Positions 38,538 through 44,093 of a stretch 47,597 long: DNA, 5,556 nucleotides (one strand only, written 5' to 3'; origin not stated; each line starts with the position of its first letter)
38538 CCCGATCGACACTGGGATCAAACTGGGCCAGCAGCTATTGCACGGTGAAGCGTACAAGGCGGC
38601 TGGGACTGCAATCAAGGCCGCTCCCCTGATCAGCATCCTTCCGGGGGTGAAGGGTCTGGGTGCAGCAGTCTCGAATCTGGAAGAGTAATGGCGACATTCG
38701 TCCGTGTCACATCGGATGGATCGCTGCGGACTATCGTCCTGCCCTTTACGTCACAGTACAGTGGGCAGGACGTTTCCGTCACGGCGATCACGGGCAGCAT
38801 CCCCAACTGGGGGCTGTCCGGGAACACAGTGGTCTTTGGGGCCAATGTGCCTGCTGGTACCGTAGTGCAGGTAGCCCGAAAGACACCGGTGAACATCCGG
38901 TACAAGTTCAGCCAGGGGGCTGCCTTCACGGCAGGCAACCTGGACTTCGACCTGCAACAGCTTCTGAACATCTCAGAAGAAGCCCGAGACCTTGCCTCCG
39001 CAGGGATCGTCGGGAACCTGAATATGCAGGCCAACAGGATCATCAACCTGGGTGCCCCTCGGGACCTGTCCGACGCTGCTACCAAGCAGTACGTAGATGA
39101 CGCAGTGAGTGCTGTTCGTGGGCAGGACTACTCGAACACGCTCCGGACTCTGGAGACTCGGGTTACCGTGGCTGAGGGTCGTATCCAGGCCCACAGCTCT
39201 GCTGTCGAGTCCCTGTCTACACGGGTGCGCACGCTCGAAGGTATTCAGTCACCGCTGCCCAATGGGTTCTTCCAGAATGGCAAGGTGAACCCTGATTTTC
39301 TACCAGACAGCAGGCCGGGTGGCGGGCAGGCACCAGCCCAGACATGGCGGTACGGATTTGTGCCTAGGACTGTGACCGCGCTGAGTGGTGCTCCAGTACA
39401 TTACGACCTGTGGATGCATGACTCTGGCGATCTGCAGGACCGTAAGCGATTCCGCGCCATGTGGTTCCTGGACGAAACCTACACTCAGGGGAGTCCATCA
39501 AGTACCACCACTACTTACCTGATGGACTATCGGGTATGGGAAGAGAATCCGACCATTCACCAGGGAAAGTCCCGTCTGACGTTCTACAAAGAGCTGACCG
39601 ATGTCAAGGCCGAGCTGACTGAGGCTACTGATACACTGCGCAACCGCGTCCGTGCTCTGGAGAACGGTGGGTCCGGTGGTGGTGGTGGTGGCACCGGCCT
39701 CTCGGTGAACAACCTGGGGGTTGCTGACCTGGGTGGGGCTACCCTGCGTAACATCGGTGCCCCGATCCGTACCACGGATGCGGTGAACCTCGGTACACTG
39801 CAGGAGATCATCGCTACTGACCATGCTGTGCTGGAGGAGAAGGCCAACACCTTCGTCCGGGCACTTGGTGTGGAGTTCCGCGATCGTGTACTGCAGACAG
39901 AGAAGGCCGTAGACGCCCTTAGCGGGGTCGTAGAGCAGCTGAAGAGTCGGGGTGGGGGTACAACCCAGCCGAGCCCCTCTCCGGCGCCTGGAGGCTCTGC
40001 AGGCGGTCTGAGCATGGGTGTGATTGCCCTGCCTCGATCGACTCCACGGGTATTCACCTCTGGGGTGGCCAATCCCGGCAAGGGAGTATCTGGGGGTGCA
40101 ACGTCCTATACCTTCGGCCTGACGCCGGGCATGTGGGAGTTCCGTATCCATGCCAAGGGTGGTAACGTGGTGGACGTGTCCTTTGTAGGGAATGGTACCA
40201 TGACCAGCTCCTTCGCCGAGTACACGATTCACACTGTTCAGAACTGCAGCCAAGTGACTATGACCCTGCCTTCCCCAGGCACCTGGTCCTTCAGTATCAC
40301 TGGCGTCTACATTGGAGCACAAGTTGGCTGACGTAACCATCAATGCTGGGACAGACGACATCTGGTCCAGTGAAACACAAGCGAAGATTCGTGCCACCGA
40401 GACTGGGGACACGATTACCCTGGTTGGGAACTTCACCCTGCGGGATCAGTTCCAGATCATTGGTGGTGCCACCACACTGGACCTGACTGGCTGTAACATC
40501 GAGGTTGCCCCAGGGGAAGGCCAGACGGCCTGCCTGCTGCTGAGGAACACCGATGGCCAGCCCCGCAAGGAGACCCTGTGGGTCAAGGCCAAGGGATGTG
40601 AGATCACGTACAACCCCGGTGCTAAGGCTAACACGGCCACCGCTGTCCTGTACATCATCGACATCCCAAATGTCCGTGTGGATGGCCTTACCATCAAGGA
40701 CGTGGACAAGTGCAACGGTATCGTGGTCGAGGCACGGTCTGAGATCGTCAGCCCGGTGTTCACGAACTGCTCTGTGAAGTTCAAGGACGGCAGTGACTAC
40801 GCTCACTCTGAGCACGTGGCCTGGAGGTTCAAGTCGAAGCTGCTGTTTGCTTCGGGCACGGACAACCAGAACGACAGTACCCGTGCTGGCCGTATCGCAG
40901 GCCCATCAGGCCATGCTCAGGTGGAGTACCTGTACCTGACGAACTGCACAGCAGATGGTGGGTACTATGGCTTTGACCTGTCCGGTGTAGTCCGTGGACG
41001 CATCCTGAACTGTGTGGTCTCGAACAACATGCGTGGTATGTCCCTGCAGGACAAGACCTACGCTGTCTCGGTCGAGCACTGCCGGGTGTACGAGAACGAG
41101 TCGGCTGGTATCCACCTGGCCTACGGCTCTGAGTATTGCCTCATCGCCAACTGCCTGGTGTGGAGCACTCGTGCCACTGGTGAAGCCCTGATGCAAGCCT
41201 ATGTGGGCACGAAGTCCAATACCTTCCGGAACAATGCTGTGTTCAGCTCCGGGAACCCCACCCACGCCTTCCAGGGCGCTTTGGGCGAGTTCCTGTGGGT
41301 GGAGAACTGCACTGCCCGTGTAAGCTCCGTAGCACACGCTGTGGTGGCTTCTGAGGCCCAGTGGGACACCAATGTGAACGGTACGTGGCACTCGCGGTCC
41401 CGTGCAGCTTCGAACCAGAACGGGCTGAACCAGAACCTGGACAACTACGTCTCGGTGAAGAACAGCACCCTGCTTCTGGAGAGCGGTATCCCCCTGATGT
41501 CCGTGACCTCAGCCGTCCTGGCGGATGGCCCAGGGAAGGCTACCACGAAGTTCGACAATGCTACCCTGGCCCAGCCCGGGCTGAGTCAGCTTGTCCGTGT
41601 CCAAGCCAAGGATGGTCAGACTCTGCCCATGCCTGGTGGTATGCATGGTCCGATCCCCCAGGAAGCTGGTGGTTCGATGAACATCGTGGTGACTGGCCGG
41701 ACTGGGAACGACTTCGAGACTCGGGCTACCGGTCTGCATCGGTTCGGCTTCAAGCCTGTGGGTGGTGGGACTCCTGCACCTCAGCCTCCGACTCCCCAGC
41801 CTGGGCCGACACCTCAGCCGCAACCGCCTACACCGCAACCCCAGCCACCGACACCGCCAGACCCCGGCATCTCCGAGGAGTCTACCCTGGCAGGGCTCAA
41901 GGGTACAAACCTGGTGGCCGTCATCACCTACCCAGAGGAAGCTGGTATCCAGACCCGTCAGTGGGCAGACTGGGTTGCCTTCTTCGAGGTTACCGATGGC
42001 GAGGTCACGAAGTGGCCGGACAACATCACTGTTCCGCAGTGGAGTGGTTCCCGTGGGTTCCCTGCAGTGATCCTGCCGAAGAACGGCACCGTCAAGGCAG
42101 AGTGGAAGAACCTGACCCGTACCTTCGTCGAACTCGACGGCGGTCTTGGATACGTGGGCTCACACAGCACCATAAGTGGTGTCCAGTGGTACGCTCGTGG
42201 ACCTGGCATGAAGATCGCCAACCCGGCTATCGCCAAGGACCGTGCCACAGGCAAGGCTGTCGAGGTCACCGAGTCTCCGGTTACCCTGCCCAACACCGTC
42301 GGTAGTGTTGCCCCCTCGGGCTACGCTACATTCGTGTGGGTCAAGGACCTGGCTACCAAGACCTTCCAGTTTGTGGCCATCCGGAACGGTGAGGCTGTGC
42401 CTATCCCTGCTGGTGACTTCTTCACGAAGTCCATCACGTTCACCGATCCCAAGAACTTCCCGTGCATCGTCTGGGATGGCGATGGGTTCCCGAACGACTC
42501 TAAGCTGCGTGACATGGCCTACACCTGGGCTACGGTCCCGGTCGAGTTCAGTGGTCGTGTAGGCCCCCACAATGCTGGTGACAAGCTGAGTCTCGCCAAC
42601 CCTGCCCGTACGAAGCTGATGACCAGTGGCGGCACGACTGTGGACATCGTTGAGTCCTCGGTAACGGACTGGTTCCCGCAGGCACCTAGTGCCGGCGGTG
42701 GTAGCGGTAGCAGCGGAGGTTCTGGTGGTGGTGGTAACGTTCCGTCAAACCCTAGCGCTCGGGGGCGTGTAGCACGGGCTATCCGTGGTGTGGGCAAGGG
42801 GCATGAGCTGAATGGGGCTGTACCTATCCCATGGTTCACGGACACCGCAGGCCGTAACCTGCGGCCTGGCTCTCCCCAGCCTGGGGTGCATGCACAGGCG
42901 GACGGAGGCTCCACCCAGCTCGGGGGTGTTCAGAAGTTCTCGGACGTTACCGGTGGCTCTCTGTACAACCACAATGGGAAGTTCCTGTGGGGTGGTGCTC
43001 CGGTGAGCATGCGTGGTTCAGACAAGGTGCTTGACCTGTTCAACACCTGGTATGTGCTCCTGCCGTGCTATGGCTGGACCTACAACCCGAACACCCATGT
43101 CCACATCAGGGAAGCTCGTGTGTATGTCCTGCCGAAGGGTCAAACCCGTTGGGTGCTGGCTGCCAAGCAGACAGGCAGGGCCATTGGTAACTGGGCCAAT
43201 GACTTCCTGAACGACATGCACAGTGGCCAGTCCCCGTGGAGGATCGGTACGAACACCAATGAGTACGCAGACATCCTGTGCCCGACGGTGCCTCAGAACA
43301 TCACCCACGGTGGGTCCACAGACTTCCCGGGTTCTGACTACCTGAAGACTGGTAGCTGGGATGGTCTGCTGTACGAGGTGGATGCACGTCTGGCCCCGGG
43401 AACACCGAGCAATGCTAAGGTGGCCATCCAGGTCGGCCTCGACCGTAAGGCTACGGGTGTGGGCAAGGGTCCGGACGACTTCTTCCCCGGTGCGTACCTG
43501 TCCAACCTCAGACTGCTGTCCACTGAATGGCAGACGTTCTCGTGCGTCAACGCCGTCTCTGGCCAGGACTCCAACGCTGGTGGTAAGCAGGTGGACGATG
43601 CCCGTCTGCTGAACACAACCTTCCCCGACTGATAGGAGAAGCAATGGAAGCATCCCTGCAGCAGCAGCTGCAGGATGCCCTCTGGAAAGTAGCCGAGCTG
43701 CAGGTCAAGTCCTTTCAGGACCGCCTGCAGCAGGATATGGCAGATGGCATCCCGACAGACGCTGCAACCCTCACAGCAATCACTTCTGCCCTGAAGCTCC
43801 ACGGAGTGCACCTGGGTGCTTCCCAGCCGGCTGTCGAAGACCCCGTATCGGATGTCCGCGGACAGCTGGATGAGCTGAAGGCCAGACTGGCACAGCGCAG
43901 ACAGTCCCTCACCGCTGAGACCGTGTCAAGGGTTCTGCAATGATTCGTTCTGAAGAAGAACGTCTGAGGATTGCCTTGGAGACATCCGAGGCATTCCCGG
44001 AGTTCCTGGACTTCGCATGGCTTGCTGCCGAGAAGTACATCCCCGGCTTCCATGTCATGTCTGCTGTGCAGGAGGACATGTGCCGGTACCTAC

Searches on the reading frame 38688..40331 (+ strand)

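Call 51: search_protein_families(library=phrogs, proteins=[window:38688-40331:+], max_evalue=0.001)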
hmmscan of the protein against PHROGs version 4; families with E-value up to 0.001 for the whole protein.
window:38688-40331:+ (547 aa): 12 families
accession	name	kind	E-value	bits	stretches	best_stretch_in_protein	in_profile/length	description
phrog_2710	-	tail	3.9e-22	79.4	1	32-184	60-176/781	tail fiber protein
phrog_11393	-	tail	5.2e-20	72.6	1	1-148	1-143/538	tail fiber protein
phrog_13980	-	tail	1.8e-09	37.9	1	56-169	68-189/756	tail fiber protein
phrog_26630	-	tail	2e-07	31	1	44-147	54-157/506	tail fiber protein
phrog_13481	-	tail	3.8e-07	30.4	1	47-136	78-164/596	tail fiber protein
phrog_6518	-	tail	9.8e-07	28.2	1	55-160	67-173/793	tail fiber protein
phrog_1640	-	tail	3.5e-06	27.4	1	108-159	132-179/765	tail protein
phrog_11338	-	tail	2.7e-05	24.2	1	105-140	337-372/380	tail fiber protein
phrog_5510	-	tail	5.8e-05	22.7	1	43-169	61-190/789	tail fiber protein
phrog_2589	-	tail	8.7e-05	20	1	65-185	3073-3174/3686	tail protein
phrog_2647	-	head and packaging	9e-05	22.7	1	110-154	78-123/336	head decoration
phrog_30390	-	unknown function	0.00021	20.9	1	94-143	382-430/766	-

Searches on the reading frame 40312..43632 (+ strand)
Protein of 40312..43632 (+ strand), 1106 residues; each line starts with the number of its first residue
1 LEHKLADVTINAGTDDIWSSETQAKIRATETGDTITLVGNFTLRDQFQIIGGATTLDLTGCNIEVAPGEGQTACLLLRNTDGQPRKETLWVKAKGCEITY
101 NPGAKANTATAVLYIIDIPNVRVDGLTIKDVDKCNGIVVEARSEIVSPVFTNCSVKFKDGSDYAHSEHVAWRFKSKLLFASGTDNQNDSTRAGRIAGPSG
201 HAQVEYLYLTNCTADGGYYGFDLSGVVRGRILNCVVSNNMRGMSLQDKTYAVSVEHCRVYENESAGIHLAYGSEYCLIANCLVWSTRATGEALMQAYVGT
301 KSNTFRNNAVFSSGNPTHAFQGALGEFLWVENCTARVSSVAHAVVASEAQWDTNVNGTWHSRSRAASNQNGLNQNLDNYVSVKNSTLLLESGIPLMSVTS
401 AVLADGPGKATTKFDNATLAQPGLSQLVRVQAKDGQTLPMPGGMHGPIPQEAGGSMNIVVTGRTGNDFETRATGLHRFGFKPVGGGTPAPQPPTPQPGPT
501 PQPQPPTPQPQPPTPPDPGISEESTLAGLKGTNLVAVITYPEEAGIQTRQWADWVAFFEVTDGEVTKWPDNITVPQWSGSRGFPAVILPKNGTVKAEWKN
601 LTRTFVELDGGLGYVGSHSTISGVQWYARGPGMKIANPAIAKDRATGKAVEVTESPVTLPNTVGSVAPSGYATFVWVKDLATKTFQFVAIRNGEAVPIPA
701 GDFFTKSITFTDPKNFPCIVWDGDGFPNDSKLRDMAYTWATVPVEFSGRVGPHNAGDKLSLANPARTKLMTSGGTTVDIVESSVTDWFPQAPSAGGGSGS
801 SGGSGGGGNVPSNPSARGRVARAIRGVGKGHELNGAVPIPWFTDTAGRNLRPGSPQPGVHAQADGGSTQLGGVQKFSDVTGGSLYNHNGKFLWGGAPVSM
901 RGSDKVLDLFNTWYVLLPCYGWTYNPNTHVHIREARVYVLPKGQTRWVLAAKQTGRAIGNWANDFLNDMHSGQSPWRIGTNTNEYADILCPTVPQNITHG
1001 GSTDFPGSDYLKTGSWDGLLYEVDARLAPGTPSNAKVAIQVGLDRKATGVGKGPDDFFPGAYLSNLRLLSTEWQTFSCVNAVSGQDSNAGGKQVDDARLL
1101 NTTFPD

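Call 10: search_protein_families(library=phrogs, proteins=[window:40312-43632:+], max_evalue=0.001)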
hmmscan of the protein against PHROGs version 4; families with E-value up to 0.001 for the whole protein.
window:40312-43632:+ (1106 aa): 0 families

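Call 11: search_protein_families(library=pfam, proteins=[window:40312-43632:+], max_evalue=0.001)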
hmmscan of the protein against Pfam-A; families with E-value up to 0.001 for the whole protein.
window:40312-43632:+ (1106 aa): 2 families
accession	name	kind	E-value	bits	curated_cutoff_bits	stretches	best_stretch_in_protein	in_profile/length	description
PF13229.12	Beta_helix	-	1.6e-09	38.1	25.9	1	208-311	12-135/158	Right handed beta helix region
PF05048.19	NosD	-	0.00018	21.5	23.6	1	209-312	51-148/212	Periplasmic copper-binding protein (NosD)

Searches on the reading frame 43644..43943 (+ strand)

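Call 10: search_protein_families(library=phrogs, proteins=[window:43644-43943:+], max_evalue=0.001)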
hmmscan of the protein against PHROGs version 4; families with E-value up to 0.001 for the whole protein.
window:43644-43943:+ (99 aa): 1 family
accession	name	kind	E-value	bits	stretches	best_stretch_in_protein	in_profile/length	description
phrog_891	-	head and packaging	0.00047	21.4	1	18-93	19-92/106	terminase small subunit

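Call 11: search_protein_families(library=pfam, proteins=[window:43644-43943:+], max_evalue=0.001)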
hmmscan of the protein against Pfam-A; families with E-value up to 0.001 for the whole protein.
window:43644-43943:+ (99 aa): 1 family
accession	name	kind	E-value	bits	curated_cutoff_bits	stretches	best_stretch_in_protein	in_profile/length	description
PF11123.14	DNA_Packaging_2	-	0.00021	21.8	27.5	1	17-83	10-69/79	DNA packaging protein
